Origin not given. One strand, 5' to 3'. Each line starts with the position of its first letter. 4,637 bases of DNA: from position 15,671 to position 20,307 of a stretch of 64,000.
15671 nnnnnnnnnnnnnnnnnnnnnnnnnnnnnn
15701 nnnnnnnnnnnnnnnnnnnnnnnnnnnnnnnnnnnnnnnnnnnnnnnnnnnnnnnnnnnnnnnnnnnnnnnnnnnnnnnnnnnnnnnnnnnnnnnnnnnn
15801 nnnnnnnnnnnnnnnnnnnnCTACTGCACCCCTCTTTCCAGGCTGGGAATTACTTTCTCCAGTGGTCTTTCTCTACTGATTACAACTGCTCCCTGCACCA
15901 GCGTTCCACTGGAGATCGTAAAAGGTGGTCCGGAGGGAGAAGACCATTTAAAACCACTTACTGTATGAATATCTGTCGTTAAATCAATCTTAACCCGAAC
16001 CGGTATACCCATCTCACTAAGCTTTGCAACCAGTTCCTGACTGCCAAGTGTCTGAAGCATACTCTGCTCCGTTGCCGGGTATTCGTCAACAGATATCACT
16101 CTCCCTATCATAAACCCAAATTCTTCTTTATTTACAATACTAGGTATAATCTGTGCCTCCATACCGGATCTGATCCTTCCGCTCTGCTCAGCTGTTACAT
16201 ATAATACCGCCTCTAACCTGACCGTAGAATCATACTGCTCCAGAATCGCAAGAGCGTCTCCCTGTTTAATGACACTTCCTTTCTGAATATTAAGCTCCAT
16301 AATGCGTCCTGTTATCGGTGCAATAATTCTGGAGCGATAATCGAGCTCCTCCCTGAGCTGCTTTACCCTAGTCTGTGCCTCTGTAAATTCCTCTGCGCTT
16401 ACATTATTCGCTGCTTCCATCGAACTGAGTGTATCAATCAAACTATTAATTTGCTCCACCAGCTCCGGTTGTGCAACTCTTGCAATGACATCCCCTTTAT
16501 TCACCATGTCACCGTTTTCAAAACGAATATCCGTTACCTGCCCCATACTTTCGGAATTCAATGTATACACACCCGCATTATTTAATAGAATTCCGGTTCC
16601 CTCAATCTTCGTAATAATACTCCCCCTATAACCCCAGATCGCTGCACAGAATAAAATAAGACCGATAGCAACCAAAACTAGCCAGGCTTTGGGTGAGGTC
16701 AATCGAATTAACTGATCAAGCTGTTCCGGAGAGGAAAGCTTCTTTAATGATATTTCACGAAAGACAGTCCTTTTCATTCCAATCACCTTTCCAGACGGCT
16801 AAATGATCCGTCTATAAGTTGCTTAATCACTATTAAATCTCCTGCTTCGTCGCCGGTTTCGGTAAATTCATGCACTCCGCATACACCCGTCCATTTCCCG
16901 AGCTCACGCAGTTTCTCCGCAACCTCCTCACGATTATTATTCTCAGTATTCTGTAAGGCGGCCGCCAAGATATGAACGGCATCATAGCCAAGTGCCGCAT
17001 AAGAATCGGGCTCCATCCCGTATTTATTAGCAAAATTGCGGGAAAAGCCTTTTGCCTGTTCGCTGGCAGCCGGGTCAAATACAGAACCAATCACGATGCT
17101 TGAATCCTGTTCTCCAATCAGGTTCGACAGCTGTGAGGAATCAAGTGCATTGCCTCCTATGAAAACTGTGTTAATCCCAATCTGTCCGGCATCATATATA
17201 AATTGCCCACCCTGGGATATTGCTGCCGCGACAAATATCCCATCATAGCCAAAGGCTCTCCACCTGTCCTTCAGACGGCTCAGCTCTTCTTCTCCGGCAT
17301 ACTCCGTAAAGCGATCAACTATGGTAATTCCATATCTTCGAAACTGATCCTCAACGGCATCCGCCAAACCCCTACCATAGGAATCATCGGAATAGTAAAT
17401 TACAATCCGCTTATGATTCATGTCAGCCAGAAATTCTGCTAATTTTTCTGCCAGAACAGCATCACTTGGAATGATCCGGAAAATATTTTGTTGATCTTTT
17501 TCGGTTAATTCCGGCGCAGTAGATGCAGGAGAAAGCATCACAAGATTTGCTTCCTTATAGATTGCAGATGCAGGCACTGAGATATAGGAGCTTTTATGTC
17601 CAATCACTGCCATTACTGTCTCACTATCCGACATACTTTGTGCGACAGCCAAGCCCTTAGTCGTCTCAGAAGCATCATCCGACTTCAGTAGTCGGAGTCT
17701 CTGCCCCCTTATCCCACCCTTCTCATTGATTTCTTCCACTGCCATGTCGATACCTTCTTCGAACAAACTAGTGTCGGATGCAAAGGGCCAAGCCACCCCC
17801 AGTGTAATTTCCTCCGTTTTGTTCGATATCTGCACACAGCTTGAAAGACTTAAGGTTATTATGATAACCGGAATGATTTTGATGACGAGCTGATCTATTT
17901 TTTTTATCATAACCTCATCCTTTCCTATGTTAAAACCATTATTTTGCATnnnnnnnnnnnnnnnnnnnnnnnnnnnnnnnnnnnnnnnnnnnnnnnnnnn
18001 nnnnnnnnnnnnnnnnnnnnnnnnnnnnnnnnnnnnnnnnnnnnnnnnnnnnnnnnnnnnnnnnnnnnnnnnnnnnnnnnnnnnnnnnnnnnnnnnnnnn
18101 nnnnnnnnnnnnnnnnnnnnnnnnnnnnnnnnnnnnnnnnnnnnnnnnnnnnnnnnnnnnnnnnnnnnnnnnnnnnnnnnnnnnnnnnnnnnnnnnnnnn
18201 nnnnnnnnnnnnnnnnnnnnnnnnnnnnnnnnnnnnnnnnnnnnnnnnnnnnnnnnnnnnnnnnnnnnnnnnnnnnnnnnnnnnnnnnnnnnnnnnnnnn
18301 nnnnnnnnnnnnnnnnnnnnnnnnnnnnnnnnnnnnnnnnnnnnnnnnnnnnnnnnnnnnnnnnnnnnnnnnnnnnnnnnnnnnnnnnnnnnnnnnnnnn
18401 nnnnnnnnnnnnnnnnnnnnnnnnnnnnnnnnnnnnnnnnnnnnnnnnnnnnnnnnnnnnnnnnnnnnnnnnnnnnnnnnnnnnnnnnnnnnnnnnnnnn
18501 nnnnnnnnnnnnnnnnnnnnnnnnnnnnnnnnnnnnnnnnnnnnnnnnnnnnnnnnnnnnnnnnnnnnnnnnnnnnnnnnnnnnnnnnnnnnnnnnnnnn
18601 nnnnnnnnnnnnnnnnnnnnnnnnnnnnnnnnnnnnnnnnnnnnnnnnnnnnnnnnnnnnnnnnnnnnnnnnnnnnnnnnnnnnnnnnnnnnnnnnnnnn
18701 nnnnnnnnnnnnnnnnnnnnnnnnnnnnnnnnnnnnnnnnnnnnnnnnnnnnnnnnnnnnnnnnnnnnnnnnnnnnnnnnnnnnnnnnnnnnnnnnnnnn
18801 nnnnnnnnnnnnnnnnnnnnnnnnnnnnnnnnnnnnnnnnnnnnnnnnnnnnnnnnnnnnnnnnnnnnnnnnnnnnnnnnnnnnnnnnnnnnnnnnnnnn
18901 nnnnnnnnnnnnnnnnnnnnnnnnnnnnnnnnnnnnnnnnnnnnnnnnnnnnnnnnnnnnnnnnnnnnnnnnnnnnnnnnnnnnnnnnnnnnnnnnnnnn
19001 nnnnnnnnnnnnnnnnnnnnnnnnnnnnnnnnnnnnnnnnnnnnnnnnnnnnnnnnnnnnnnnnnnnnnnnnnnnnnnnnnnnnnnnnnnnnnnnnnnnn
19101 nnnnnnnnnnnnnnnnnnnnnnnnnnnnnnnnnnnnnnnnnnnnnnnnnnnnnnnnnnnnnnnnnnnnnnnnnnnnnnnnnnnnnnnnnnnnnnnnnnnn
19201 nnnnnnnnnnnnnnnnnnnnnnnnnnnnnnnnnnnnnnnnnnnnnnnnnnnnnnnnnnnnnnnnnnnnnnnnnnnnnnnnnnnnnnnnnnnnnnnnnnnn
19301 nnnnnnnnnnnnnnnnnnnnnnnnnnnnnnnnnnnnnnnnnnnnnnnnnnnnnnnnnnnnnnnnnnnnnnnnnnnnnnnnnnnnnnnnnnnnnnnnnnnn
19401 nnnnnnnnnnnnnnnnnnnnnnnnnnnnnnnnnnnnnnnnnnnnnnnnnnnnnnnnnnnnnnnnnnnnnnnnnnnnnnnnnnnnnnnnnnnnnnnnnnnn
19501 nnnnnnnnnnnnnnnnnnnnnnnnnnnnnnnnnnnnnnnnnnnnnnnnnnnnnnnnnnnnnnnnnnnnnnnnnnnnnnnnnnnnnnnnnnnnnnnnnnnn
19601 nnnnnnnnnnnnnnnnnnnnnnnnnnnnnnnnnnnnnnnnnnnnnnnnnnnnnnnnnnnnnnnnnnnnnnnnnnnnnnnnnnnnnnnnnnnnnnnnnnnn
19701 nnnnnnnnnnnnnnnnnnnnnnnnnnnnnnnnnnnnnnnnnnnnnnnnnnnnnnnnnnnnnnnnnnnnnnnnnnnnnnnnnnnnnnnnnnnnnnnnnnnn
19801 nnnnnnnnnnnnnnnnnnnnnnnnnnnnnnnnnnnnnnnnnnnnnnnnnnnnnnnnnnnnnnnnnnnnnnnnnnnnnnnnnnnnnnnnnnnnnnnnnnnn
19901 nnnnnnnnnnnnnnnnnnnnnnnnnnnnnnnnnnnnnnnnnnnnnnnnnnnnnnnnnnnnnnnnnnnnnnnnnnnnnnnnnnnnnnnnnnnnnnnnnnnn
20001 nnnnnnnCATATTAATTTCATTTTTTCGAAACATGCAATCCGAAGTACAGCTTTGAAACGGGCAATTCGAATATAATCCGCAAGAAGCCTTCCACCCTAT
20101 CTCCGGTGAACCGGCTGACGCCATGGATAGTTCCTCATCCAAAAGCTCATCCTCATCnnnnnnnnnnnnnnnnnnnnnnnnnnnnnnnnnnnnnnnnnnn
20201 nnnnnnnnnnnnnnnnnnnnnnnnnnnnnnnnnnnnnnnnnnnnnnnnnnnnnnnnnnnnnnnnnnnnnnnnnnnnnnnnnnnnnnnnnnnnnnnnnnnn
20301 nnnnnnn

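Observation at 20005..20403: The protein coupled to the ECF sigma gene looks like an anti-sigma factor fused to a second leader-and-core peptide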

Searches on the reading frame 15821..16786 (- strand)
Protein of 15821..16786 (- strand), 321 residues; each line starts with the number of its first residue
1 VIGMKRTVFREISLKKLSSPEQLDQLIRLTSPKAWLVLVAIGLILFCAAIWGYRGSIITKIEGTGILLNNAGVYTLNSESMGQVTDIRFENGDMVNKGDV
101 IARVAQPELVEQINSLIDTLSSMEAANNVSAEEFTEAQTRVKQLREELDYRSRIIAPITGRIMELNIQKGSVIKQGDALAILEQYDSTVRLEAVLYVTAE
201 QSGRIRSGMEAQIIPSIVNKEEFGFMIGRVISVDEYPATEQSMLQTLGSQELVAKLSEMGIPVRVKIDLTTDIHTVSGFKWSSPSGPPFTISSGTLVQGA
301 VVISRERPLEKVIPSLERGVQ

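Call 3: search_protein_families(library=pfam, proteins=[window:15821-16786:-], max_evalue=1)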
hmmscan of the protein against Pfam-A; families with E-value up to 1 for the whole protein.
window:15821-16786:- (321 aa): 13 families
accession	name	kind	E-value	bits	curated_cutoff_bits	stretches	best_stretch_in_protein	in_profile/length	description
PF16576.10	HlyD_D23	-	4.4e-12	46.2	30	1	66-223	12-177/214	Barrel-sandwich domain of CusB or HlyD membrane-fusion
PF13533.13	Biotin_lipoyl_2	-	9.4e-12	44.9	29.8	2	156-183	5-32/32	Biotin-lipoyl like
PF13437.12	HlyD_3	-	9.6e-12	46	22.2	1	154-235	2-78/106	HlyD family secretion protein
PF00364.28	Biotin_lipoyl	-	5.1e-07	29.9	22.1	2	75-103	44-72/73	Biotin-requiring enzyme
PF15233.11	SYCE1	-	0.0046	17.4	27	1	109-149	3-43/152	Synaptonemal complex central element protein 1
PF12700.13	HlyD_2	-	0.019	14.2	25.1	1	55-149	48-145/416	HlyD family secretion protein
PF01551.29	Peptidase_M23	-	0.047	14.3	28.7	0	81-106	49-74/96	Peptidase family M23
PF16331.10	TolA_bind_tri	-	0.055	14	30.1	1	105-153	19-67/76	TolA binding protein trimerisation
PF14712.11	Snapin_Pallidin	-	0.076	13.9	29.6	1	104-165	27-88/89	Snapin/Pallidin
PF24989.1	DUF7776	-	0.091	13.7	27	1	108-153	4-49/70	Domain of unknown function (DUF7776)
PF07889.17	DUF1664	-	0.1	13.1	34.6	1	105-166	60-121/124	Protein of unknown function (DUF1664)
PF16886.11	ATP-synt_ab_Xtn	-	0.11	12.6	25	0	87-111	14-38/88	ATPsynthase alpha/beta subunit barrel-sandwich domain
PF06005.17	ZapB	-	0.15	13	31.5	1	109-148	16-55/71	Cell division protein ZapB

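Call 4: search_protein_families(library=ncbifam, proteins=[window:15821-16786:-], max_evalue=1)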
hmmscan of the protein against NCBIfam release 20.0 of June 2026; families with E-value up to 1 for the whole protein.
window:15821-16786:- (321 aa): 32 families (the best 25 are shown)
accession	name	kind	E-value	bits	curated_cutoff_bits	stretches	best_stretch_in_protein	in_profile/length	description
TIGR03794.1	NHLM_micro_HlyD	equivalog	2.4e-99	333.1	156.2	2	128-318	231-421/421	NHLP bacteriocin system secretion protein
TIGR01730.1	RND_mfp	subfamily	1.7e-15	56.8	94.9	2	120-214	104-194/322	efflux RND transporter periplasmic adaptor subunit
TIGR01843.1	type_I_hlyD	subfamily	2.6e-12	46.5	208.65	2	32-124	2-94/422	HlyD family type I secretion periplasmic adaptor subunit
TIGR00998.1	8a0101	subfamily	8.9e-12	44.6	390.8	2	122-268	169-315/334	EmrA/EmrK family multidrug efflux transporter periplasmic adaptor subunit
TIGR00999.1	8a0102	subfamily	2.2e-09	36.8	319.3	1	124-215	64-153/271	CzcB/NccB family metal efflux transporter periplasmic adaptor subunit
NF004547.1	PRK05889.1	equivalog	8.8e-09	35.4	75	2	78-104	44-70/71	biotin/lipoyl-binding carrier protein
NF006079.0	PRK08225.1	equivalog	1.5e-06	28.1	95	2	77-103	42-68/70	acetyl-CoA carboxylase biotin carboxyl carrier protein subunit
NF038010.1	ABC_adapt_DarC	equivalog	2e-06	26.8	450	2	76-148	75-158/417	darobactin export ABC transporter periplasmic adaptor subunit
NF006761.0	PRK09282.1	domain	2.2e-06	26.4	402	1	125-185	495-555/591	pyruvate carboxylase subunit B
NF007850.1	PRK10559.1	equivalog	5e-06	25.8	400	1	127-269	122-262/303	p-hydroxybenzoic acid efflux pump subunit AaeA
NF011715.0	PRK15136.1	equivalog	6.1e-06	25.1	563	2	151-268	215-326/390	multidrug efflux MFS transporter periplasmic adaptor subunit EmrA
NF008589.1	PRK11556.1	equivalog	7.8e-05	21.7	391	2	136-182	178-223/392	MdtA/MuxA family multidrug efflux RND transporter periplasmic adaptor subunit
NF005457.0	PRK07051.1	equivalog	0.00014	22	87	1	76-105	50-79/80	acetyl-CoA carboxylase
NF010643.0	PRK14040.1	subfamily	0.00014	20.5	892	1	127-186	502-561/595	oxaloacetate decarboxylase subunit alpha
TIGR03309.1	matur_yqeB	equivalog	0.00032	20.2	220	1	76-120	167-210/256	selenium-dependent molybdenum cofactor biosynthesis protein YqeB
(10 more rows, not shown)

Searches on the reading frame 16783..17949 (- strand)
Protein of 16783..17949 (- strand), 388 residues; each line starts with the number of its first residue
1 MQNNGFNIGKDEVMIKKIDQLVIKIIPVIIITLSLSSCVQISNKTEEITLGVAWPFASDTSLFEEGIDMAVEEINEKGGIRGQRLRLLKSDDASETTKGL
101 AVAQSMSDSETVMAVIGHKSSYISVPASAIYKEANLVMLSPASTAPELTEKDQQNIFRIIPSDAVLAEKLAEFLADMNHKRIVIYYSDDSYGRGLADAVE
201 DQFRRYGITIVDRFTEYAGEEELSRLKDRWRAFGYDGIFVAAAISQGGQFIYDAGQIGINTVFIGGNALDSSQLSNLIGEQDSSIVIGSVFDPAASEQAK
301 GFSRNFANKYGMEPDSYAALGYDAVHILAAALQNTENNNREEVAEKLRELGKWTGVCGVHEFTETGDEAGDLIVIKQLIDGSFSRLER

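Call 3: search_protein_families(library=pfam, proteins=[window:16783-17949:-], max_evalue=1)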
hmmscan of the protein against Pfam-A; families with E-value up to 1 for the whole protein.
window:16783-17949:- (388 aa): 7 families
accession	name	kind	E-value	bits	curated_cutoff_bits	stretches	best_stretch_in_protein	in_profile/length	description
PF13458.12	Peripla_BP_6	-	3.1e-48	165.6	31.7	1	48-366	2-326/343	Periplasmic binding protein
PF01094.35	ANF_receptor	-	1.8e-38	133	25.4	1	66-374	5-347/353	Receptor family ligand binding region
PF13433.12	Peripla_BP_5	-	5.3e-11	42.7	27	1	64-349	21-308/363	Periplasmic binding protein domain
PF00465.25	Fe-ADH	-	0.0029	17.7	31.3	1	167-238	11-84/168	Iron-containing alcohol dehydrogenase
PF15711.10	ILEI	-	0.0071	17.3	27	1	155-214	19-76/90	Interleukin-like EMT inducer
PF02341.20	RbcX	-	0.05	14.3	27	0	147-182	59-94/111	RbcX protein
PF03808.19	Glyco_tran_WecG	-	0.082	13.2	27.4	1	168-270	33-133/168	Glycosyl transferase WecG/TagA/CpsF family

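Call 4: search_protein_families(library=ncbifam, proteins=[window:16783-17949:-], max_evalue=1)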
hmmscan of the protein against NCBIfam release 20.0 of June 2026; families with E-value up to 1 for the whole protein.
window:16783-17949:- (388 aa): 5 families
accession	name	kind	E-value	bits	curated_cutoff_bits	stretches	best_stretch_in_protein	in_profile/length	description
NF011933.0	PRK15404.1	subfamily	4.7e-45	154.3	477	1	31-368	14-350/370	high-affinity branched-chain amino acid ABC transporter substrate-binding protein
TIGR03407.1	urea_ABC_UrtA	exception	5.6e-09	35.3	492.75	1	60-247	18-202/361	urea ABC transporter substrate-binding protein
TIGR03863.1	PQQ_ABC_bind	subfamily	7.5e-09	35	413.6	1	65-213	15-162/347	ABC transporter, substrate binding protein, PQQ-dependent alcohol dehydrogenase system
TIGR03669.1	urea_ABC_arch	equivalog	3.5e-06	26.2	494.8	1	65-121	22-78/375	urea ABC transporter substrate-binding protein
NF047598.2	ChaprRbcXCyano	equivalog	0.13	12.6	150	0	147-182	59-94/111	RuBisCO chaperone RbcX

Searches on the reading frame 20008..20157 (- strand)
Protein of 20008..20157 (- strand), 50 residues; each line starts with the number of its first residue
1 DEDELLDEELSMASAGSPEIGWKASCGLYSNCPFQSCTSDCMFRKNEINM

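Call 94: find_homologous_proteins(query=A9, max_evalue=10)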
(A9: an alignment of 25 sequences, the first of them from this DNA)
Query A9 (25 sequences) (50 aa, profile of the alignment): 6 proteins with E <= 10 among 256 candidates.
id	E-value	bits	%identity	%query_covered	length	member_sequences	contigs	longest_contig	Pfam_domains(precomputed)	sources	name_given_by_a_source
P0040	1.9e-14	71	-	-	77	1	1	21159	-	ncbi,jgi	ncbi:MAG: hypothetical protein ACOX6I_07825 [Syntrophomonadaceae bacterium]|jgi:hypothetical protein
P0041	3.3e-1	28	-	-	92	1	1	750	PF13240.12,PF12773.14,PF17032.11,PF24460.2,PF13248.12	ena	-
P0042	7.4e-1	27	21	68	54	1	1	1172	PF13240.12,PF13248.12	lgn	-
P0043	1.6e+0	26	-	-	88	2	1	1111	PF18912.7,PF19335.6,PF13240.12,PF05605.19,PF12773.14,PF07191.18,PF10571.16,PF24460.2,PF13248.12,PF04423.20,PF26788.1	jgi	jgi:predicted amidophosphoribosyltransferase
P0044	1.9e+0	26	-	-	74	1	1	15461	-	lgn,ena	-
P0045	2.4e+0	26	67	6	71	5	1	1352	PF13240.12,PF24463.2,PF13248.12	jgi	jgi:uncharacterized Zn-finger protein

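Call 96: find_encoding_contigs(protein=P0040, flank=8000, max_places=1)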
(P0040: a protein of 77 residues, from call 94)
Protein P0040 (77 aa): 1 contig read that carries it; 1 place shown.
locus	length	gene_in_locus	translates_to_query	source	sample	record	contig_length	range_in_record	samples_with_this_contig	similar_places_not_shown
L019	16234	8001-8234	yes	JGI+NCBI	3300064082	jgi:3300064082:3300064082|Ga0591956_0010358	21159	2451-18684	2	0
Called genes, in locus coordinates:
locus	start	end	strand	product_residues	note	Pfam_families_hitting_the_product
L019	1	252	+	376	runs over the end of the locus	PF01855:POR_N, PF17147:PFOR_II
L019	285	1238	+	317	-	PF02775:TPP_enzyme_C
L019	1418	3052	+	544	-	PF00501:AMP-binding, PF13193:AMP-binding_C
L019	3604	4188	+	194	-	PF01558:POR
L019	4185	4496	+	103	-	PF13187:Fer4_9 (faint), PF12797:Fer4_2 (faint), PF12837:Fer4_6 (faint), PF13237:Fer4_10 (weak), PF14697:Fer4_21, PF12800:Fer4_4 (faint), PF12838:Fer4_7, PF00037:Fer4 (weak), +1 more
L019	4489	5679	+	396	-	PF01855:POR_N, PF02780:Transketolase_C (weak), PF17147:PFOR_II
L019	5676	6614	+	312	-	PF02775:TPP_enzyme_C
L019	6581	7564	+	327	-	-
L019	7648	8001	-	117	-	-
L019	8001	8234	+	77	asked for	-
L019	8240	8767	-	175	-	-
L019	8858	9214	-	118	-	-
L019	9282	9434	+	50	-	-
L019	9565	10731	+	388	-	-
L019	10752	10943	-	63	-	-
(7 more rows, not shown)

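Call 97: find_encoding_contigs(protein=P0044, flank=8000, max_places=2)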
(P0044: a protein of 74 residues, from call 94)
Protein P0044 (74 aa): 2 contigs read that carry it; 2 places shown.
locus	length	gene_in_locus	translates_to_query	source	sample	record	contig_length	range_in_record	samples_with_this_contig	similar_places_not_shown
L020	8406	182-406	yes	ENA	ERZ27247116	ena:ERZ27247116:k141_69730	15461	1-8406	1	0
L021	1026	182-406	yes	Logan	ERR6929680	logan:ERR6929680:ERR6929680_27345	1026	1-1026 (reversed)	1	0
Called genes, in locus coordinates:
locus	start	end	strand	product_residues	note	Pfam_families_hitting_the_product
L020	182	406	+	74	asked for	-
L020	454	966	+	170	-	-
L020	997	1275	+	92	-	-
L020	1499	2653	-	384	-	PF04055:Radical_SAM, PF06969:HemN_C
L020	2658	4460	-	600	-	PF00009:GTP_EFTU, PF03144:GTP_EFTU_D2, PF00679:EFG_C, PF06421:LepA_C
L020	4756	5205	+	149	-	-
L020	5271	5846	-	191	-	PF00156:Pribosyltran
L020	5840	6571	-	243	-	PF00215:OMPdecase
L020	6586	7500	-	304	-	PF01180:DHO_dh, PF01207:Dus (weak), PF00977:His_biosynth (weak)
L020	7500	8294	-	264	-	PF00175:NAD_binding_1 (weak), PF10418:DHODB_Fe-S_bind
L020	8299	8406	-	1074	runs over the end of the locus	PF25596:CPSase_L_D1, PF02786:CPSase_L_D2, PF07478:Dala_Dala_lig_C, PF02787:CPSase_L_D3, PF25596:CPSase_L_D1, PF02786:CPSase_L_D2, PF15632:ATPgrasp_Ter, PF02142:MGS, +6 more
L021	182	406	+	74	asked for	-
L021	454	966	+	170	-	-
